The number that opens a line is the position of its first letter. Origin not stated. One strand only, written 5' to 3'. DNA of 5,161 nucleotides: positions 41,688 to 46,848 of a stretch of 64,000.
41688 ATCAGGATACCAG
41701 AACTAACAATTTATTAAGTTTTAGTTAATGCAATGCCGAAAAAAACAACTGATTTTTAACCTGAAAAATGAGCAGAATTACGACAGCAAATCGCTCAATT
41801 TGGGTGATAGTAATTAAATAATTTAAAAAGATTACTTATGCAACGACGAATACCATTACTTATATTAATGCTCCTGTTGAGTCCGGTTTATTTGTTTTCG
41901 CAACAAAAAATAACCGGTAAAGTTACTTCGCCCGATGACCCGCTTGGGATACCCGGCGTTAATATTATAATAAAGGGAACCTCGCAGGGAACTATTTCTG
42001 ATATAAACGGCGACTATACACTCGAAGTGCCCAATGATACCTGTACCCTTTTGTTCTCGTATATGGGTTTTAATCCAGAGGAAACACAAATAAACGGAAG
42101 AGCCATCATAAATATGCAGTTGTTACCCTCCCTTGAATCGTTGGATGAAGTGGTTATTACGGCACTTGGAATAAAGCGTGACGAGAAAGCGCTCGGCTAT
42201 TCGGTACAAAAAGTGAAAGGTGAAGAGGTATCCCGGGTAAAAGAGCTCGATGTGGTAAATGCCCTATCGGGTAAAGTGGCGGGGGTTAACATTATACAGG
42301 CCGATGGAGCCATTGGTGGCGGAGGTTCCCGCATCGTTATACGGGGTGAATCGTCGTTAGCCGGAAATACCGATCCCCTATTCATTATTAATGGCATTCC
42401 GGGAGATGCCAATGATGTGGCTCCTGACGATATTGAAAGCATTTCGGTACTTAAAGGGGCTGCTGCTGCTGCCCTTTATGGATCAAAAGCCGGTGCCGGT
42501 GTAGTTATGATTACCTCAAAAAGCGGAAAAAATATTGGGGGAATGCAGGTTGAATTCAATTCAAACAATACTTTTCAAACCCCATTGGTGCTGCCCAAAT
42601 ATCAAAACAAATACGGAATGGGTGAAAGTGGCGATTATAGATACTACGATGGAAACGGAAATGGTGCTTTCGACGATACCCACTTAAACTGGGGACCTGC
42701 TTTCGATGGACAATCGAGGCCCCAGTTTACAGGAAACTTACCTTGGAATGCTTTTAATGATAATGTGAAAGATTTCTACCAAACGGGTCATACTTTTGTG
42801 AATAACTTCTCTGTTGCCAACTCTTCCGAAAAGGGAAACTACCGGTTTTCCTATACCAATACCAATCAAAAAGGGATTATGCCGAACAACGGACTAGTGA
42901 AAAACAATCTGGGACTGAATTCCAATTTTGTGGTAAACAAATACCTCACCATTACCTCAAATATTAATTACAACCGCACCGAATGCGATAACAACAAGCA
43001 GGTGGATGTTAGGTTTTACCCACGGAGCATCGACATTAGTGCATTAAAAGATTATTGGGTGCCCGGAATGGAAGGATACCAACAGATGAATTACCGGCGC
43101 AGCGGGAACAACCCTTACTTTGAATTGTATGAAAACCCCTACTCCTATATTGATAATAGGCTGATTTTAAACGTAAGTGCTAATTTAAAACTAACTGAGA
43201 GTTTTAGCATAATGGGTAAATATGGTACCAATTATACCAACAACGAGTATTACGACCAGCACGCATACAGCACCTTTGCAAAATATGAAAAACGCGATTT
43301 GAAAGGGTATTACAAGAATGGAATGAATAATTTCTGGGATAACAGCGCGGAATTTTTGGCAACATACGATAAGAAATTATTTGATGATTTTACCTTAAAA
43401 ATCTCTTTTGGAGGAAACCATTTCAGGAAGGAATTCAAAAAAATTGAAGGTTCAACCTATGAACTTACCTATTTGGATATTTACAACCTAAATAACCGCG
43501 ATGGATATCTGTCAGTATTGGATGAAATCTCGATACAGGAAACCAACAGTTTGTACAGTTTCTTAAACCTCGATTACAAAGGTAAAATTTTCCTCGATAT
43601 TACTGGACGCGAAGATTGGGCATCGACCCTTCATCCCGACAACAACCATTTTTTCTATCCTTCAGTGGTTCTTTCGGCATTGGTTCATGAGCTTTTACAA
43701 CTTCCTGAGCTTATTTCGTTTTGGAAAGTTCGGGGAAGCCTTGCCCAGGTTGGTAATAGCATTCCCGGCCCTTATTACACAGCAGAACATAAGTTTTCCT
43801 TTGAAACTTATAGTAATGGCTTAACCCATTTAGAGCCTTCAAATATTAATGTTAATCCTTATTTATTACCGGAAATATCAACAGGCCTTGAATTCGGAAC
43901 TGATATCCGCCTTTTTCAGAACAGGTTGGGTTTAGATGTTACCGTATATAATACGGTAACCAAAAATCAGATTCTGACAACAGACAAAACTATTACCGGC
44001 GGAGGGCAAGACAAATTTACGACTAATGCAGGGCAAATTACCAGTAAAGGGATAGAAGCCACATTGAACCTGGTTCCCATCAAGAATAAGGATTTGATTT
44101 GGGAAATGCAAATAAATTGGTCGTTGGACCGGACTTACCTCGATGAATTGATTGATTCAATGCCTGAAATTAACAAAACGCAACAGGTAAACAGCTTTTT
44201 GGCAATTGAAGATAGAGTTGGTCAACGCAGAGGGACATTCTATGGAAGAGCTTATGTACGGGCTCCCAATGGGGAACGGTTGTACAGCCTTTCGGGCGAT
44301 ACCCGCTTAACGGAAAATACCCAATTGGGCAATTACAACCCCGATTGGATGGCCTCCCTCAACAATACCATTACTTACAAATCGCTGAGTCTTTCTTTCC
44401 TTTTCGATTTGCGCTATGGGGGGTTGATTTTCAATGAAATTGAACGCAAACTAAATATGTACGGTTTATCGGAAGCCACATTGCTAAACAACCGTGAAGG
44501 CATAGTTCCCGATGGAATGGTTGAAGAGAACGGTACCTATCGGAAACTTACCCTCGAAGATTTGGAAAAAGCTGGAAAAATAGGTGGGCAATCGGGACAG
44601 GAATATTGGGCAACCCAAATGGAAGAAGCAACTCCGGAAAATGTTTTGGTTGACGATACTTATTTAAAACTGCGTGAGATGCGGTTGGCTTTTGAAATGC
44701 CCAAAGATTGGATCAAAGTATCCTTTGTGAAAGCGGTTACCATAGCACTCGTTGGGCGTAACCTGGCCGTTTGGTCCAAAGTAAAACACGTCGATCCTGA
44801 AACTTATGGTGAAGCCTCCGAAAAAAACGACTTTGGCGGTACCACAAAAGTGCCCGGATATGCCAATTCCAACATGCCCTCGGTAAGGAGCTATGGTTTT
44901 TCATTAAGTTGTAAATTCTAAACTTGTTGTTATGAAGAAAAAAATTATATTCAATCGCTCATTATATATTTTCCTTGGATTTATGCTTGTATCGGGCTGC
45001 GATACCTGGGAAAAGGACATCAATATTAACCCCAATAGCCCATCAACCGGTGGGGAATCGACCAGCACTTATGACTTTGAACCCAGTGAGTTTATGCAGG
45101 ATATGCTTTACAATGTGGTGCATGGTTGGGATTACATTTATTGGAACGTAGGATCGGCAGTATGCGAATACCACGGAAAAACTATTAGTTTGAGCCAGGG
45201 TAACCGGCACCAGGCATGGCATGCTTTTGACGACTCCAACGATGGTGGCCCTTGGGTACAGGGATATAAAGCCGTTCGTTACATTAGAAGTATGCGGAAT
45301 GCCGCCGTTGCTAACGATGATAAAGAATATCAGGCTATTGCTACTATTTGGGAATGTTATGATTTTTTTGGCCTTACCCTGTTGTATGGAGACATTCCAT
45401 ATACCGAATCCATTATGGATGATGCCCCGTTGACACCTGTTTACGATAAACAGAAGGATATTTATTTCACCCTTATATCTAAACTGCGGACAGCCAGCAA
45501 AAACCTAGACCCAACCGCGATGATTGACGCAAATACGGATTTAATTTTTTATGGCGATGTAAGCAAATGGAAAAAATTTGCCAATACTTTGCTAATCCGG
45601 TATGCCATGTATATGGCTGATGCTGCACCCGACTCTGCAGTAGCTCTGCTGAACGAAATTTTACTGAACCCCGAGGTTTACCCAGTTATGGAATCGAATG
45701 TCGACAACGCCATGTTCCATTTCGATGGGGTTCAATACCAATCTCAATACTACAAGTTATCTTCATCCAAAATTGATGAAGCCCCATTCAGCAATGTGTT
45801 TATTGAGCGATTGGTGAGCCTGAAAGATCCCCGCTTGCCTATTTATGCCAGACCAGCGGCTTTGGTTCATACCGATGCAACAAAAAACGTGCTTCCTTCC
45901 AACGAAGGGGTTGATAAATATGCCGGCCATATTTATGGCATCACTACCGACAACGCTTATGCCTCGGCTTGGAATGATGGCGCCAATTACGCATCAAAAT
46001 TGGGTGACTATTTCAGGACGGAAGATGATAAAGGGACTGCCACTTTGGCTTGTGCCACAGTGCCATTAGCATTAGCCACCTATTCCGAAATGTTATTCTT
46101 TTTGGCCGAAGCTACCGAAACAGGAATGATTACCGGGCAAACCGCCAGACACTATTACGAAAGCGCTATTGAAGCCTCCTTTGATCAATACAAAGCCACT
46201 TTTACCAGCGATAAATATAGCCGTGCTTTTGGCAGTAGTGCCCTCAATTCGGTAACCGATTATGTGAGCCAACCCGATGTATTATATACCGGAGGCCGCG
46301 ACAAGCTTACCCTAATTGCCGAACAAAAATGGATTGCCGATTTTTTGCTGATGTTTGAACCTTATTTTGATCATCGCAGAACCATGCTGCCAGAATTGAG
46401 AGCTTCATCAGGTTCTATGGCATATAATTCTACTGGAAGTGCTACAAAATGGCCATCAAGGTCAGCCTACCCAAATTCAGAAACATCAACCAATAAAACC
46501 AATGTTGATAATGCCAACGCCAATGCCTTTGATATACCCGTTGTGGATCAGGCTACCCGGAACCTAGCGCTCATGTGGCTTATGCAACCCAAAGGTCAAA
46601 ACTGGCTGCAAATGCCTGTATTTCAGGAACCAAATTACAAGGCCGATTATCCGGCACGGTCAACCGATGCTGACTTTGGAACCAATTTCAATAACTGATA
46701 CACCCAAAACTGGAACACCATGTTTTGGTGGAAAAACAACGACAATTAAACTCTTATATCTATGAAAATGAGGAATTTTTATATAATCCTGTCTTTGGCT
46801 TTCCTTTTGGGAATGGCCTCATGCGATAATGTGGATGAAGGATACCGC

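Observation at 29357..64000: Complete myo-inositol catabolic operon fused to a SusC/SusD polysaccharide-utilisation locus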

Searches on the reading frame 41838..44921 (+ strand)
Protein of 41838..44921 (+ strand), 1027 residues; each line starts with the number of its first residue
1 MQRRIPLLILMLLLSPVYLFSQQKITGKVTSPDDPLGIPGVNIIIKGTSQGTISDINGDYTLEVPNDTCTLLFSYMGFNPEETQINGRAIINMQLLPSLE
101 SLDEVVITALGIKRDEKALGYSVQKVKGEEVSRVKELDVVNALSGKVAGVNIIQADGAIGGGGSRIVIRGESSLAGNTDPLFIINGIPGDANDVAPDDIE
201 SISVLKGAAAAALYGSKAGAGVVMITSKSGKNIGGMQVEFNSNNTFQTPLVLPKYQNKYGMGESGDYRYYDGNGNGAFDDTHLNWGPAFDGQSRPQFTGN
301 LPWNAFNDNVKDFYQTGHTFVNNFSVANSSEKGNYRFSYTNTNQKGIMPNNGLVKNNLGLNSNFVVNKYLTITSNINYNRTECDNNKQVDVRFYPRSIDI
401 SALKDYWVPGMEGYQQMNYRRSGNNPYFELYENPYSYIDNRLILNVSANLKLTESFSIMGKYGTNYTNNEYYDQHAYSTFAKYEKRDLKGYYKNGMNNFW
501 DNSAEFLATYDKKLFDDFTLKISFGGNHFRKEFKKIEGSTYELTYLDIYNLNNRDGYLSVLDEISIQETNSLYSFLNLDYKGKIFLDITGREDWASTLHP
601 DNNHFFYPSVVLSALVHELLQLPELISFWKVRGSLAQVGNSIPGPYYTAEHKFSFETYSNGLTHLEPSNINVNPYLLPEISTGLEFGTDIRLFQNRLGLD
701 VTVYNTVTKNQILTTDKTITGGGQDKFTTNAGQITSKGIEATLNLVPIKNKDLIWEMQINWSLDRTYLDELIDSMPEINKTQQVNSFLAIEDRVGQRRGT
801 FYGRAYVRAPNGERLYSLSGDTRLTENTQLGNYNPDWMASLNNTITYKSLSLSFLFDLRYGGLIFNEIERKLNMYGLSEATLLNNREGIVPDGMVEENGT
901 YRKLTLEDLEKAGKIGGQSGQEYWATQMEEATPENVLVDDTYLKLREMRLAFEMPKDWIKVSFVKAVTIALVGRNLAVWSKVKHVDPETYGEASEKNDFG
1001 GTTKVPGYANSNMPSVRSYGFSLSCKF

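Call 4: search_protein_families(library=pfam, proteins=[window:41838-44921:+])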
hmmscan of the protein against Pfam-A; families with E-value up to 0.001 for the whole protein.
window:41838-44921:+ (1027 aa): 4 families
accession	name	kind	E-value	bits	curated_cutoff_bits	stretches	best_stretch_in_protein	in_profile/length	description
PF13715.12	CarbopepD_reg_2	-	1.2e-16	60.9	32.2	1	25-107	1-88/88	CarboxypepD_reg-like domain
PF00593.30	TonB_dep_Rec_b-barrel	-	1.4e-16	61.8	27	1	420-862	42-397/436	TonB dependent receptor-like, beta-barrel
PF07715.20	Plug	-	8.3e-16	58.9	23.9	1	119-222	5-107/107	TonB-dependent Receptor Plug Domain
PF13620.12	CarboxypepD_reg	-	1.9e-09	38.2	32.3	1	25-85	2-67/82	Carboxypeptidase regulatory-like domain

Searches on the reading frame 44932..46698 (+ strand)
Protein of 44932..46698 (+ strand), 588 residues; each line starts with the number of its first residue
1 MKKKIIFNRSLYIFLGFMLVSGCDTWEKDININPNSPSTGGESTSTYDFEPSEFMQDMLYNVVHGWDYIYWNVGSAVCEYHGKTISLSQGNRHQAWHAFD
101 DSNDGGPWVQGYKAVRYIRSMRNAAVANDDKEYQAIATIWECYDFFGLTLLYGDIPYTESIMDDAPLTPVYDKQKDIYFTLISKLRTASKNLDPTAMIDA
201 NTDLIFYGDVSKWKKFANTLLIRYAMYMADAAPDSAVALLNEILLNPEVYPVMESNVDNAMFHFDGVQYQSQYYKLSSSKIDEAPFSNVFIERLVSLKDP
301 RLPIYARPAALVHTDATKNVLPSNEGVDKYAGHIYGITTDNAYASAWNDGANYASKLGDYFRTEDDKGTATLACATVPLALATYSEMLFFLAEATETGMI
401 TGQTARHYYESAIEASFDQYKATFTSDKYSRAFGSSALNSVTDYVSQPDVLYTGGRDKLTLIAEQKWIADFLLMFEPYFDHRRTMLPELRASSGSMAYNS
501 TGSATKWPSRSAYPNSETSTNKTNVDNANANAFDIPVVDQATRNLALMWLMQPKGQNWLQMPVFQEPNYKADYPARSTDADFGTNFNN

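Call 4: search_protein_families(library=pfam, proteins=[window:44932-46698:+])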
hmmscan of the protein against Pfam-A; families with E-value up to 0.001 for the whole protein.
window:44932-46698:+ (588 aa): 2 families
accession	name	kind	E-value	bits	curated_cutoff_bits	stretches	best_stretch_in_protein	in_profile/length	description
PF12771.13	SusD-like_2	-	2.7e-69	234.4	27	1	49-514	7-415/415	Starch-binding associating with outer membrane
PF12741.13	SusD-like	-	2.3e-40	139.5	27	1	55-529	29-479/495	Susd and RagB outer membrane lipoprotein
